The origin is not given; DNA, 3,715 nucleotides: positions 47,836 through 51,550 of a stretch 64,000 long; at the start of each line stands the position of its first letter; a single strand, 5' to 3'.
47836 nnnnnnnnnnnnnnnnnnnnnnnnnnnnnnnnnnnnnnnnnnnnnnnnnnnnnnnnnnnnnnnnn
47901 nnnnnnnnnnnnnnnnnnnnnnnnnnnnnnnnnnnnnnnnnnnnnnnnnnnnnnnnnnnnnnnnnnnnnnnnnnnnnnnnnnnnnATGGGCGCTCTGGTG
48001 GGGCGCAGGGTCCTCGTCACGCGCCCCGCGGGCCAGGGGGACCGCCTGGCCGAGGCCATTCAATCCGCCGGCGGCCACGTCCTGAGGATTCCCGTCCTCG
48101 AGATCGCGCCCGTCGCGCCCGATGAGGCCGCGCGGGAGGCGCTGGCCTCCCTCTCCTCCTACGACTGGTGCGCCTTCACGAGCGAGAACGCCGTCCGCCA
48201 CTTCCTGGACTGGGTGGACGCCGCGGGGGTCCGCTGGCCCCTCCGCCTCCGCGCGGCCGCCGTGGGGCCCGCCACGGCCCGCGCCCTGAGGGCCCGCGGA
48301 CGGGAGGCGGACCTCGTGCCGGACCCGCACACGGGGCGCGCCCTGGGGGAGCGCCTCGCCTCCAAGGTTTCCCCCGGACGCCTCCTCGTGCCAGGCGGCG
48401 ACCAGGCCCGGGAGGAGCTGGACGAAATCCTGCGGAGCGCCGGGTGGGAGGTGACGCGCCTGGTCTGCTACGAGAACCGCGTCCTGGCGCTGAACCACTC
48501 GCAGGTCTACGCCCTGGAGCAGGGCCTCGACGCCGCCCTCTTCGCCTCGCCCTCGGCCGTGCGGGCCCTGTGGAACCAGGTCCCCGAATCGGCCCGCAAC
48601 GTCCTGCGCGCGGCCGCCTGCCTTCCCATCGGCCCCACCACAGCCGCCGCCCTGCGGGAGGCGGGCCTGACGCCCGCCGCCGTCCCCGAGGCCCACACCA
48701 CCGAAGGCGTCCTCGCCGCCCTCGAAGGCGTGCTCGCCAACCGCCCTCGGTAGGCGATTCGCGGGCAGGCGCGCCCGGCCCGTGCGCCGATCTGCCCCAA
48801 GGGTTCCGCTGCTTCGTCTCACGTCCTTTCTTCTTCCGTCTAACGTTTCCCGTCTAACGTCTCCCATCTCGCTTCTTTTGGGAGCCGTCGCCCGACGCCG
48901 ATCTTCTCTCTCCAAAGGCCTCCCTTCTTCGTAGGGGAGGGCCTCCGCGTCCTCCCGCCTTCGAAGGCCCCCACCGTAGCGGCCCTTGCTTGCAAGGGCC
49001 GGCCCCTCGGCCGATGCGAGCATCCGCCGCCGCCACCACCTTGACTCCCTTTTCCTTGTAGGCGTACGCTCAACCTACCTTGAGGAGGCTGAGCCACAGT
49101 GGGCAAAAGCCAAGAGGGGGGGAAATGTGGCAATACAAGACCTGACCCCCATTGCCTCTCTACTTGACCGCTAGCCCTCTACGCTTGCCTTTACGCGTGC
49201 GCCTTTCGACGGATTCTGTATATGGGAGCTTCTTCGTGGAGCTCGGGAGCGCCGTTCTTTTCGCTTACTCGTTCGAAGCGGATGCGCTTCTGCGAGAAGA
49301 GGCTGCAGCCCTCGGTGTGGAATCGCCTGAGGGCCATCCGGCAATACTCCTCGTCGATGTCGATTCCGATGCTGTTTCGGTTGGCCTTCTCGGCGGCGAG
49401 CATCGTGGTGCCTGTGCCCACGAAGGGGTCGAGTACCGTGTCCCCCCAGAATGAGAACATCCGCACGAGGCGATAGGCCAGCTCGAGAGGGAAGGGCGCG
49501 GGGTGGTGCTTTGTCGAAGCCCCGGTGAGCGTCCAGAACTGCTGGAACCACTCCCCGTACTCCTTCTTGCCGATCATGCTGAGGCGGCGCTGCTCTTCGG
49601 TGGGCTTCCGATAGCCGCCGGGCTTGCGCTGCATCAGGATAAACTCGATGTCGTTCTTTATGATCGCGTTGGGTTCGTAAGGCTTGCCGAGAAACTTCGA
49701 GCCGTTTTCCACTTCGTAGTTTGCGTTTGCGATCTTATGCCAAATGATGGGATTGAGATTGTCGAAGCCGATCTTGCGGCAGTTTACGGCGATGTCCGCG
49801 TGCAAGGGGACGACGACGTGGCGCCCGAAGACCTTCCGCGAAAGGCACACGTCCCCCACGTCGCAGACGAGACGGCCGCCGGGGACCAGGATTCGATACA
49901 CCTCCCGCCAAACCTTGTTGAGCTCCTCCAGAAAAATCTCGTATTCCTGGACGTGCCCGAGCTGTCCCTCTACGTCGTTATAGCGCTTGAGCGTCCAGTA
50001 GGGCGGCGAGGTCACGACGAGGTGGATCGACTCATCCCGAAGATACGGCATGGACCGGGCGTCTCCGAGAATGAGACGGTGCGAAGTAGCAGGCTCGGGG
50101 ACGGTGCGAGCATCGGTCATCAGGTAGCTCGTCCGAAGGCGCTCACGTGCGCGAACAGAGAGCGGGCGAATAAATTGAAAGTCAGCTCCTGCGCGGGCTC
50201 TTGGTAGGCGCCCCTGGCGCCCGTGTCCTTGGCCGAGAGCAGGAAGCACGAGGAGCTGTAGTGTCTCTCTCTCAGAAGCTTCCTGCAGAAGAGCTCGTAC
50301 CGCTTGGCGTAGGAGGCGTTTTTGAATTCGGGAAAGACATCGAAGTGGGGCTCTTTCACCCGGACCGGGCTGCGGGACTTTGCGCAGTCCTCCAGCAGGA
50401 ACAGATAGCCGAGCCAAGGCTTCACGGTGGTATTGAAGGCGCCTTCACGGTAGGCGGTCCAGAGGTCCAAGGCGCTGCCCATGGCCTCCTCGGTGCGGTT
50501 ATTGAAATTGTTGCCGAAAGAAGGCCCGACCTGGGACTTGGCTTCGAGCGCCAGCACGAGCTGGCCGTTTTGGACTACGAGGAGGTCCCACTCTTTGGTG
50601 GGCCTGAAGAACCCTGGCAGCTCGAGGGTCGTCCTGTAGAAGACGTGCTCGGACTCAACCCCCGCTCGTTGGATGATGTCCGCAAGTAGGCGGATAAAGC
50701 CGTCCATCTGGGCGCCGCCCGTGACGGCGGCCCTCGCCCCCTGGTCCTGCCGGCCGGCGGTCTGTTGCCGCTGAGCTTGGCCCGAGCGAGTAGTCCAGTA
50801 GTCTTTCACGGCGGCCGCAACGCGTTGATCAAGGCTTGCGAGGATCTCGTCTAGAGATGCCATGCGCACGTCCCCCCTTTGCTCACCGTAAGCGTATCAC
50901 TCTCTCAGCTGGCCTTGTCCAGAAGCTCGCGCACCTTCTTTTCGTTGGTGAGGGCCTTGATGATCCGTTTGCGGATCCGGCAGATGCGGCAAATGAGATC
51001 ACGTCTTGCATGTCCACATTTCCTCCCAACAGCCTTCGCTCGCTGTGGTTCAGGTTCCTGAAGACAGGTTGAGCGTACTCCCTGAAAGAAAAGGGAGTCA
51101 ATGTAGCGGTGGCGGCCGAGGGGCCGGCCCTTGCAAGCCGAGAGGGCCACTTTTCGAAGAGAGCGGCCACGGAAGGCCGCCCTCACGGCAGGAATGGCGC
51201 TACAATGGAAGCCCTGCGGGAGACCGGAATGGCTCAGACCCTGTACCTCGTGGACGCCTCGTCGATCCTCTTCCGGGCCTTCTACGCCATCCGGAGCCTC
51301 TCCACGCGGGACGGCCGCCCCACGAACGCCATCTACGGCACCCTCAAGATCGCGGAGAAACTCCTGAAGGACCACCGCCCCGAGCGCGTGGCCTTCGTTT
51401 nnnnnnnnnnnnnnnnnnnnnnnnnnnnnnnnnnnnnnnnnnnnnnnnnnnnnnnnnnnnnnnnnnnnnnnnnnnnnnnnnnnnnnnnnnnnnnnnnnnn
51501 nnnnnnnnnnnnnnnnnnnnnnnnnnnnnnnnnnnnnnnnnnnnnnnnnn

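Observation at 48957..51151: Horizontally acquired restriction-modification cassette flanked by ~170-190 bp imperfect inverted repeats between hemD and polA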

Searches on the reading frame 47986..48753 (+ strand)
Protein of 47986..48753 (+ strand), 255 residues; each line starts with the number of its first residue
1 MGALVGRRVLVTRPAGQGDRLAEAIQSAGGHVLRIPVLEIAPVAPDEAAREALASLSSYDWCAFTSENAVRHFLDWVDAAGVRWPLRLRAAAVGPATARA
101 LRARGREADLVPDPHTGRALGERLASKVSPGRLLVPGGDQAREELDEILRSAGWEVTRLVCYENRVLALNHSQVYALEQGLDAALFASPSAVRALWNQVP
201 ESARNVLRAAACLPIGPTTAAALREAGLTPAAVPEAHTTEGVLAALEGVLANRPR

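Call 6: search_protein_families(library=pfam, proteins=[window:47986-48753:+], max_evalue=0.01)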
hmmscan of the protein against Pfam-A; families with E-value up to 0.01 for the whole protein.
window:47986-48753:+ (255 aa): 2 families
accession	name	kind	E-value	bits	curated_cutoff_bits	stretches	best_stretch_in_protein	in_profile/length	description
PF02602.20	HEM4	-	4.6e-57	193.2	27.5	1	19-243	1-230/231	Uroporphyrinogen-III synthase HemD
PF24158.1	DUF7409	-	0.00032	21.3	27.8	0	215-235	4-24/47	Domain of unknown function (DUF7409)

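Call 45: search_protein_families(library=pfam, proteins=[L008:7553-8710:+, L008:8811-9161:+, L007:1787-2197:+], max_evalue=0.01)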
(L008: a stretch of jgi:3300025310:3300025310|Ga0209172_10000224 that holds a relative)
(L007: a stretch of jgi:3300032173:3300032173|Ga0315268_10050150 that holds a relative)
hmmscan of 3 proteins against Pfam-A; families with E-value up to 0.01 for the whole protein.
L008:7553-8710:+ (385 aa): 0 families

L008:8811-9161:+ (116 aa): 1 family
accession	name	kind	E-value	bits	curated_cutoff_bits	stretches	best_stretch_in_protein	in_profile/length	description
PF04306.18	DUF456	-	0.0029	18.3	29.4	1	6-90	20-94/139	Protein of unknown function (DUF456)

L007:1787-2197:+ (136 aa): 6 families
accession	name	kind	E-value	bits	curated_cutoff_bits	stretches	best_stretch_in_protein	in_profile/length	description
PF01381.28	HTH_3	-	6.9e-13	48.9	23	1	25-79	1-55/55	Helix-turn-helix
PF13560.12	HTH_31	-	1.5e-08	35.2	27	1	22-76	3-58/64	Helix-turn-helix domain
PF12844.13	HTH_19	-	2.5e-08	34.1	30.2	1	22-80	1-59/64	Helix-turn-helix domain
PF13744.12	HTH_37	-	0.00024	21.3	27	1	23-56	21-54/80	Helix-turn-helix domain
PF13443.12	HTH_26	-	0.00058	20.5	22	1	24-76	1-54/63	Cro/C1-type HTH DNA-binding domain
PF17849.7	OB_Dis3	-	0.0085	16.6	22.8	0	49-76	40-67/77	Dis3-like cold-shock domain 2 (CSD2)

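Call 47: search_protein_families(library=padloc, proteins=[L008:7553-8710:+, L008:8811-9161:+], max_evalue=0.01)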
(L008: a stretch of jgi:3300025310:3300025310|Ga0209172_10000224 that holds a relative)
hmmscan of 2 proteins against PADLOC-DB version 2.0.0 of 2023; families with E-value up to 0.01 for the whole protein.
L008:7553-8710:+ (385 aa): 1 family
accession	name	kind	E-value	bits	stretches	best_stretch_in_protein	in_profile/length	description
PDLC04110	PD-T7-5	-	1.2e-05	22.6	1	66-131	54-112/346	-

L008:8811-9161:+ (116 aa): 0 families

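Call 48: search_protein_families(library=ncbifam, proteins=[L008:7553-8710:+, L008:8811-9161:+], max_evalue=0.01)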
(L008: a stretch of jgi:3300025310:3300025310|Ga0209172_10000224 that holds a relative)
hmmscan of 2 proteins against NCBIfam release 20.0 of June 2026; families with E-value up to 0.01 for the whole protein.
L008:7553-8710:+ (385 aa): 0 families

L008:8811-9161:+ (116 aa): 1 family
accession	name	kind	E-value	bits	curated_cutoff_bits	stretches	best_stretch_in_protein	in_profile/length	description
NF045849.1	ICE_MMCAP2_0565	equivalog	6.9e-05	22.5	40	1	5-64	4-64/80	Mbov_0395 family pilin-like conjugal transfer protein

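Call 59: find_homologous_proteins(query=window:47986-48753:+, max_evalue=1e-20)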
Query window:47986-48753:+ (255 aa): 919 proteins with E <= 1e-20 among 8000 candidates; the best 120 are listed.
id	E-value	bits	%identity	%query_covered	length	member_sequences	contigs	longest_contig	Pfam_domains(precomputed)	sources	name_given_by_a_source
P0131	2.9e-145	500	92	100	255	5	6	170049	PF24158.3,PF02602.21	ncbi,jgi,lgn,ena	ncbi:MAG: uroporphyrinogen-III synthase [Acidobacteriota bacterium]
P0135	4.9e-133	460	84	100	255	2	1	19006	PF02602.21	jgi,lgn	jgi:uroporphyrinogen III methyltransferase/synthase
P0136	8.8e-115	400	74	100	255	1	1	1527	PF24158.3,PF02602.21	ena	-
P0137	5.2e-107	375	69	100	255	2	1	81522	PF02602.21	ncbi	ncbi:MAG: uroporphyrinogen-III synthase [Acidobacteriota bacterium]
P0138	4.3e-106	372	69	100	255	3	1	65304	PF02602.21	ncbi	-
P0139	1.8e-105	370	70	98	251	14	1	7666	PF02602.21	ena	-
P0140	2.1e-99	350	66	96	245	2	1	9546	PF02602.21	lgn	-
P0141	2.8e-95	337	62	99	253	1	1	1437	PF02602.21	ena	-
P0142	8.9e-95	335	62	99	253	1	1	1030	PF02602.21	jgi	jgi:uroporphyrinogen-III synthase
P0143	1.5e-92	328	61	99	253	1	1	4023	PF02602.21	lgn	-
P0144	3.1e-91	323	62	95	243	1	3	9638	PF02602.21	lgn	-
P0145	4.6e-91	323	60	99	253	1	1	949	PF02602.21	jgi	jgi:uroporphyrinogen III methyltransferase/synthase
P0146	5.2e-87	310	61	95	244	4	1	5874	PF02602.21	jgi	jgi:uroporphyrinogen-III synthase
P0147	6.5e-87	309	58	99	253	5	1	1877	PF02602.21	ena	-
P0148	1.4e-83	298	56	100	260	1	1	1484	PF02602.21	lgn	-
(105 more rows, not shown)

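Call 60: find_encoding_contigs(protein=P0135, flank=7000, max_places=3)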
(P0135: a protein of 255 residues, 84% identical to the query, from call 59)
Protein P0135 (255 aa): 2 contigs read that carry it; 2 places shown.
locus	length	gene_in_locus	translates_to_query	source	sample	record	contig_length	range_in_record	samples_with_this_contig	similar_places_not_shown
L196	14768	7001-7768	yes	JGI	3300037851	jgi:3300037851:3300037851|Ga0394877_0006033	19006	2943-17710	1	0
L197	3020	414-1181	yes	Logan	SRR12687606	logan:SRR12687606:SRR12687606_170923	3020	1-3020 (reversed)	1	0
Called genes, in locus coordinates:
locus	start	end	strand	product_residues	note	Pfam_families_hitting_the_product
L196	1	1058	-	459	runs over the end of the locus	PF01406:tRNA-synt_1e, PF09334:tRNA-synt_1g (faint), PF09190:DALR_2, PF23493:CysS_C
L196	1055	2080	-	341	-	PF00793:DAHP_synth_1, PF03102:NeuB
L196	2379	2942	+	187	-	PF13717:Zn_ribbon_4, PF16697:Yop-YscD_cpl, PF00498:FHA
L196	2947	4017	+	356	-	PF03054:tRNA_Me_trans, PF20259:tRNA_Me_trans_M, PF20258:tRNA_Me_trans_C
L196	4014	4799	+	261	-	PF01578:Cytochrom_C_asm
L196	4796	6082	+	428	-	PF05201:GlutR_N, PF01488:Shikimate_DH, PF03807:F420_oxidored (weak), PF00745:GlutR_dimer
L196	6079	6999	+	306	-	PF01379:Porphobil_deam, PF03900:Porphobil_deamC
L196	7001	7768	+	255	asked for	PF02602:HEM4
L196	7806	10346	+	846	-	PF02739:5_3_exonuc_N, PF01367:5_3_exonuc, PF00476:DNA_pol_A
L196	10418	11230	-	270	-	PF02511:Thy1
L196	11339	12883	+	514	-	PF00072:Response_reg, PF13487:HD_5, PF01966:HD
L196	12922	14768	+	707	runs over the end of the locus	PF02897:Peptidase_S9_N, PF00326:Peptidase_S9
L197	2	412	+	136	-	?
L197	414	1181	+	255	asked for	PF02602:HEM4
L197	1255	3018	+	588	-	?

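Call 61: find_encoding_contigs(protein=P0137, flank=7000, max_places=3)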
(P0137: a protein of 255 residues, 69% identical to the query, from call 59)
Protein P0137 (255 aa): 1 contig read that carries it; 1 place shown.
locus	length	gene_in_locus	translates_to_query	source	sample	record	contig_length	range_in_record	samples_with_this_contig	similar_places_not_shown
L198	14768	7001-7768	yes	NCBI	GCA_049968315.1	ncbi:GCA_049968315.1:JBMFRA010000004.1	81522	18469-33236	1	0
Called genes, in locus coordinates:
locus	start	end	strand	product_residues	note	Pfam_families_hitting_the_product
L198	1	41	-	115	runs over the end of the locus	PF02410:RsfS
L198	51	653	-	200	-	PF01467:CTP_transf_like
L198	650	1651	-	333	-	PF01018:GTP1_OBG, PF01926:MMR_HSR1, PF02421:FeoB_N (weak)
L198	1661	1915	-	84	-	PF01016:Ribosomal_L27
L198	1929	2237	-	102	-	PF00829:Ribosomal_L21p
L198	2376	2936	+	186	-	PF13717:Zn_ribbon_4, PF16697:Yop-YscD_cpl, PF00498:FHA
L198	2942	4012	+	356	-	PF03054:tRNA_Me_trans, PF20259:tRNA_Me_trans_M, PF20258:tRNA_Me_trans_C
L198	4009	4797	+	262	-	PF01578:Cytochrom_C_asm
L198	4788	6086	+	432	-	PF05201:GlutR_N, PF01488:Shikimate_DH, PF03807:F420_oxidored (weak), PF00745:GlutR_dimer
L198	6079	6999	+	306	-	PF01379:Porphobil_deam, PF03900:Porphobil_deamC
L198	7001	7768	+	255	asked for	PF02602:HEM4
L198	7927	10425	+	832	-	PF02739:5_3_exonuc_N, PF01367:5_3_exonuc, PF00476:DNA_pol_A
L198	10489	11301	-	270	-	PF02511:Thy1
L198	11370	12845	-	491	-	PF00464:SHMT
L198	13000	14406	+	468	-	PF00224:PK, PF02887:PK_C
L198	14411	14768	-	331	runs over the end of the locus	PF03706:LPG_synthase_TM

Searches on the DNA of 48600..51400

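Call 8: search_rna_families(source=window, start=48600, end=51400, threshold=evalue, max_evalue=1)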
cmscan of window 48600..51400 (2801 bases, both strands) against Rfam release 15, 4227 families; matches with E-value up to 1: 0.
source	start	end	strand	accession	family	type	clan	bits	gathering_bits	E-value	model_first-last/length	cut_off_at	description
